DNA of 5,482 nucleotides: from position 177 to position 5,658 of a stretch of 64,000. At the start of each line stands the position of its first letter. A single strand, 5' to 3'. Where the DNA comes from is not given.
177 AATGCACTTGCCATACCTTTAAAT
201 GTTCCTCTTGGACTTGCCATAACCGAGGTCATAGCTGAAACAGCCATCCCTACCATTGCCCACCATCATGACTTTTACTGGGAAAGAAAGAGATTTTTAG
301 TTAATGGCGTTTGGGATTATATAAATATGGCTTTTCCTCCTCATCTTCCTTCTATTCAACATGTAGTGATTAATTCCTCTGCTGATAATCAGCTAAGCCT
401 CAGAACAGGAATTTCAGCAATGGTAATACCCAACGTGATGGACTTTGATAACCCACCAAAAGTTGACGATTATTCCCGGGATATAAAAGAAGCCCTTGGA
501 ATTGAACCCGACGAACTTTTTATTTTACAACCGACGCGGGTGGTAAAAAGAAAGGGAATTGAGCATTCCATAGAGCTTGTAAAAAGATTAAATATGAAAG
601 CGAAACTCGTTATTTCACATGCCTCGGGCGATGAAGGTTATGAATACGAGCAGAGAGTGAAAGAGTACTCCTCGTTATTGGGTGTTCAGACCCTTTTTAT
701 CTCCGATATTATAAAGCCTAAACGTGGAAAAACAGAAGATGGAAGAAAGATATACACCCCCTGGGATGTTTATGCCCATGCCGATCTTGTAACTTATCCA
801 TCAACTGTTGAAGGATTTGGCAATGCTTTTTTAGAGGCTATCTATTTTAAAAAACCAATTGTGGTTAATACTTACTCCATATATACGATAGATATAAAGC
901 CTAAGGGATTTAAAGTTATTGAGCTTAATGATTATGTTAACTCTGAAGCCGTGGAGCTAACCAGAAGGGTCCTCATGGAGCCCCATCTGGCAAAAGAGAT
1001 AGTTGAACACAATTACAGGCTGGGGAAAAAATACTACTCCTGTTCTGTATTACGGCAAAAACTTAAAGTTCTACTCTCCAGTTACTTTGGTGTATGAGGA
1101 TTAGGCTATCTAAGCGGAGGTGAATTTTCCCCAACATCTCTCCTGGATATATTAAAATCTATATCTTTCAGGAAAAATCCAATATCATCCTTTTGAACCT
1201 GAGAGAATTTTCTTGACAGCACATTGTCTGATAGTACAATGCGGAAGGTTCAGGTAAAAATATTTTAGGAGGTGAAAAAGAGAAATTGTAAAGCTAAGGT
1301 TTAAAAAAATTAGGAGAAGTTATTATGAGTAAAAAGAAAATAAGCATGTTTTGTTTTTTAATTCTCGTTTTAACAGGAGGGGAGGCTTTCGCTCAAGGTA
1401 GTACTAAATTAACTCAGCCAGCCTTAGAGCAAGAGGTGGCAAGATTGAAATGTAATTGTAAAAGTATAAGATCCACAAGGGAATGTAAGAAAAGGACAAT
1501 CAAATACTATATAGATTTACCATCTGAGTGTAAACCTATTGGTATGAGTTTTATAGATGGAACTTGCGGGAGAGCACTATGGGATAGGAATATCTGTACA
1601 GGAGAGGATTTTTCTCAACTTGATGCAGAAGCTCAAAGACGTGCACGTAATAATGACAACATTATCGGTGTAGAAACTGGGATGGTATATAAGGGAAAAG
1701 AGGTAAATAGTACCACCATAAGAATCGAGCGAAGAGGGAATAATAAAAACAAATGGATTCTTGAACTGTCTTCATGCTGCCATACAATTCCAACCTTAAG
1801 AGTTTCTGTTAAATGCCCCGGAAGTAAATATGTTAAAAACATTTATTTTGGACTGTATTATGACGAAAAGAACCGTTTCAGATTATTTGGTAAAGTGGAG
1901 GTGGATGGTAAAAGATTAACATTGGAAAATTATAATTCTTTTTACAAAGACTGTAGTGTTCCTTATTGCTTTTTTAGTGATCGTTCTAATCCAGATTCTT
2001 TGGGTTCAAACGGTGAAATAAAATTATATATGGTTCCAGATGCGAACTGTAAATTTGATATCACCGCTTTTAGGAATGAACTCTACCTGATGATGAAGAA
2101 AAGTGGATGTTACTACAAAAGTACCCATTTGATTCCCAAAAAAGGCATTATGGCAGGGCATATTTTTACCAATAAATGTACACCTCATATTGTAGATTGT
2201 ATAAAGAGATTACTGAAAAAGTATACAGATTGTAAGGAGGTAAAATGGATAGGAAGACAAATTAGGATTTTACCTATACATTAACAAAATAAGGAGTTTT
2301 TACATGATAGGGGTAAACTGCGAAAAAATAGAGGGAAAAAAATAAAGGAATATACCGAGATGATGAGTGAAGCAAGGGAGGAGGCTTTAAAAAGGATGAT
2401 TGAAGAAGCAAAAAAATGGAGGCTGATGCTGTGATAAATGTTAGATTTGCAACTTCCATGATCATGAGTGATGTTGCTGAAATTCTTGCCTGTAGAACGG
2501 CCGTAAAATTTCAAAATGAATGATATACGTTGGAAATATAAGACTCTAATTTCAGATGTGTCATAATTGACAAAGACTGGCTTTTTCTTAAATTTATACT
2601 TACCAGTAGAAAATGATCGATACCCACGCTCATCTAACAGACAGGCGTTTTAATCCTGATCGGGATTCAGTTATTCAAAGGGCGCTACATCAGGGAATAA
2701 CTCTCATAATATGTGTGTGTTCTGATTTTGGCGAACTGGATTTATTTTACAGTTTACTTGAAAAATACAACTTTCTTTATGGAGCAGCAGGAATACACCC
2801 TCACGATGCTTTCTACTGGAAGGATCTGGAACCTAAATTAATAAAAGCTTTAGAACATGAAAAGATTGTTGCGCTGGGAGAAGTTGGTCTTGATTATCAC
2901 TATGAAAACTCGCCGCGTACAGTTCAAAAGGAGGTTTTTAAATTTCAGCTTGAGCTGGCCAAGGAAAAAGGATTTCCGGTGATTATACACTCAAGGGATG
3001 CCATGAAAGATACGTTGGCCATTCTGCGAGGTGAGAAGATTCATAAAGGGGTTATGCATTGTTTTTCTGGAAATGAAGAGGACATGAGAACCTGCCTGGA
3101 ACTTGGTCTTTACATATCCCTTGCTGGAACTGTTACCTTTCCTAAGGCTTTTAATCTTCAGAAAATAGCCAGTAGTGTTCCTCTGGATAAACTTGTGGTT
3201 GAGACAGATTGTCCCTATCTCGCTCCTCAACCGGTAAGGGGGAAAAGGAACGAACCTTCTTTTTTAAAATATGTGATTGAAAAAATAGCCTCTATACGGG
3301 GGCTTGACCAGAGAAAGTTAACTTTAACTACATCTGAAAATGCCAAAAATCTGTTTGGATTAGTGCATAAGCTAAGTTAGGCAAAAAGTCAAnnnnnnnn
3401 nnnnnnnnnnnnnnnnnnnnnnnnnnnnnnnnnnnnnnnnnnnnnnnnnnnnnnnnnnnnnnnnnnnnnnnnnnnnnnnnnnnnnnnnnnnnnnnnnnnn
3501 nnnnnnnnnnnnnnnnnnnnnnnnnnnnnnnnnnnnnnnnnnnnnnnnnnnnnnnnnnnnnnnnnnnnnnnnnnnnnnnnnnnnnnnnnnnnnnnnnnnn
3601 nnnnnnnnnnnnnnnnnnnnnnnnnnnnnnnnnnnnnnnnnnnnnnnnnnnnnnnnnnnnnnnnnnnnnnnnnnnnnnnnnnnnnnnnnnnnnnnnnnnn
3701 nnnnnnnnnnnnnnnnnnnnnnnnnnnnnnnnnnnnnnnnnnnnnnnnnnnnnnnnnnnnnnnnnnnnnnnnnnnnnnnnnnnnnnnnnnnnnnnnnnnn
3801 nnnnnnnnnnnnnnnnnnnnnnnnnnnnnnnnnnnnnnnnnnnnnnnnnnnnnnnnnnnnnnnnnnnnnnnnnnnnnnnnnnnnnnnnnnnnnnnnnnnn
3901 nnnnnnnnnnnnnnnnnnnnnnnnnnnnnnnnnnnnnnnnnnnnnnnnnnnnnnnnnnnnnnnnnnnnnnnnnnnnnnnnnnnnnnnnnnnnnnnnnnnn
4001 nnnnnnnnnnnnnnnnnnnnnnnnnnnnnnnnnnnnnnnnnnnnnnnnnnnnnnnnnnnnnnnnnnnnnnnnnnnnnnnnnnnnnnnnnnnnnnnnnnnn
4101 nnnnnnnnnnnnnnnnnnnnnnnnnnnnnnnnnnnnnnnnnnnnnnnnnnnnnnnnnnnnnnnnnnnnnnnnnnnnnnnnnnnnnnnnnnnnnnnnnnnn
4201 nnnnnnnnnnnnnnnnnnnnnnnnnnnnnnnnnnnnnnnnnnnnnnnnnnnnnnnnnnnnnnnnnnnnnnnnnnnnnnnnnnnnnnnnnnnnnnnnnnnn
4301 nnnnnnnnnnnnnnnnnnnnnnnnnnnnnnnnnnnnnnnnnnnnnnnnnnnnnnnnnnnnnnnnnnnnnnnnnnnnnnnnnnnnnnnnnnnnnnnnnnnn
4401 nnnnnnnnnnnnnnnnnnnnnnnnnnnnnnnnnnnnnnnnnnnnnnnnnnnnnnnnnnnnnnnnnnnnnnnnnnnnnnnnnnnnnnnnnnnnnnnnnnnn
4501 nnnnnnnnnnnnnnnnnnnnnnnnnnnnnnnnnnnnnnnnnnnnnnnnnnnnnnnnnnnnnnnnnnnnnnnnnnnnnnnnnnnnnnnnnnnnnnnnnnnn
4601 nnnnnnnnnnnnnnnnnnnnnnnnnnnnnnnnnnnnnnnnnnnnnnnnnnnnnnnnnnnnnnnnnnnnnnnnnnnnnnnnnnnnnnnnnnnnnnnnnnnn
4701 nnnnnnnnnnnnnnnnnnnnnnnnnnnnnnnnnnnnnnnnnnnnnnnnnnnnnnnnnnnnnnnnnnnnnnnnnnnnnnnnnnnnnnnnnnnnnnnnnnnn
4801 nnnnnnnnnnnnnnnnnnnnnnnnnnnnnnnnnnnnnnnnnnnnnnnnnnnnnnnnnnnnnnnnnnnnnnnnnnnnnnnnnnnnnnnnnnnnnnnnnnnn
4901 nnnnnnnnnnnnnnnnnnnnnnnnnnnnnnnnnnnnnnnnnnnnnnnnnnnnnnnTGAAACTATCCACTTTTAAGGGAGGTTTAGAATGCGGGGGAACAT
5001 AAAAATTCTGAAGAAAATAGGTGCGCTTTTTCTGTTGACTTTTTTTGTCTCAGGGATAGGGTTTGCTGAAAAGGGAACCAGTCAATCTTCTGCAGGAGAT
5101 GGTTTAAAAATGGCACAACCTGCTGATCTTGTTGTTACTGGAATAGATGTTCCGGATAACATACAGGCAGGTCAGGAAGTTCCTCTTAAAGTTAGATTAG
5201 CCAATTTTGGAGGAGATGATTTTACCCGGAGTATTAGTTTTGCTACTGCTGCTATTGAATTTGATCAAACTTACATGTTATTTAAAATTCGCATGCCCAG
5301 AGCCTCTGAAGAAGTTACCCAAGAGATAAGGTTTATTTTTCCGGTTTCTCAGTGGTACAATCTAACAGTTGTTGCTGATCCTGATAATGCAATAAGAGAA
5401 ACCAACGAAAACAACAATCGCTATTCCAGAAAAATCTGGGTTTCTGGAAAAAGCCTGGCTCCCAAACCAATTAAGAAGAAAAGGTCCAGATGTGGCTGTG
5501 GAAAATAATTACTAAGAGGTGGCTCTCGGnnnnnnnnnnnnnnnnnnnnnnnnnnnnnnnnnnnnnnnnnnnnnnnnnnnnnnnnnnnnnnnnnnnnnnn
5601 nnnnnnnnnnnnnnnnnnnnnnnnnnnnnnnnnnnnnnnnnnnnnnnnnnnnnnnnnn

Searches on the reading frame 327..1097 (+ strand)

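Call 18: search_protein_families(library=pfam, proteins=[window:327-1097:+], max_evalue=0.00001)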
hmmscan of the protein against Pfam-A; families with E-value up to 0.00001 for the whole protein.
window:327-1097:+ (256 aa): 2 families
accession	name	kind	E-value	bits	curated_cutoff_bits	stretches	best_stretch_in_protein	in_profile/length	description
PF00534.26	Glycos_transf_1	-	4.5e-13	49.5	26.4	1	145-185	86-126/172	Glycosyl transferases group 1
PF13692.12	Glyco_trans_1_4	-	1.5e-06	28.9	27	1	145-183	70-108/142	Glycosyl transferases group 1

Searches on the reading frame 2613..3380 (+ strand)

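Call 18: search_protein_families(library=pfam, proteins=[window:2613-3380:+], max_evalue=0.00001)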
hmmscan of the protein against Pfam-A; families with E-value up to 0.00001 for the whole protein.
window:2613-3380:+ (255 aa): 1 family
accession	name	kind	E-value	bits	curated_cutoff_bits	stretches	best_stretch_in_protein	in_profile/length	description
PF01026.27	TatD_DNase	-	1.3e-81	274.1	27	1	2-249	1-253/253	TatD related DNase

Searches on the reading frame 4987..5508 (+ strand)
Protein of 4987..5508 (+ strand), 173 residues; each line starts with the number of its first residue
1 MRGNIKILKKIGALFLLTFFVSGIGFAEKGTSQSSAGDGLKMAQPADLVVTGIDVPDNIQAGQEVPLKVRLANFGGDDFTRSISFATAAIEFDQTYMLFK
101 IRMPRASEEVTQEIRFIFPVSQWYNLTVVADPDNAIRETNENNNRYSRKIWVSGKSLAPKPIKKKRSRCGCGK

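Call 18: search_protein_families(library=pfam, proteins=[window:4987-5508:+], max_evalue=0.00001)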
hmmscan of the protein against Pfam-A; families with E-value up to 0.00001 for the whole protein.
window:4987-5508:+ (173 aa): 1 family
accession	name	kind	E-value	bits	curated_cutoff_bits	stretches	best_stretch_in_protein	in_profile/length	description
PF07705.17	CARDB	-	7.7e-12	45.7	22.7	1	46-147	2-100/101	CARDB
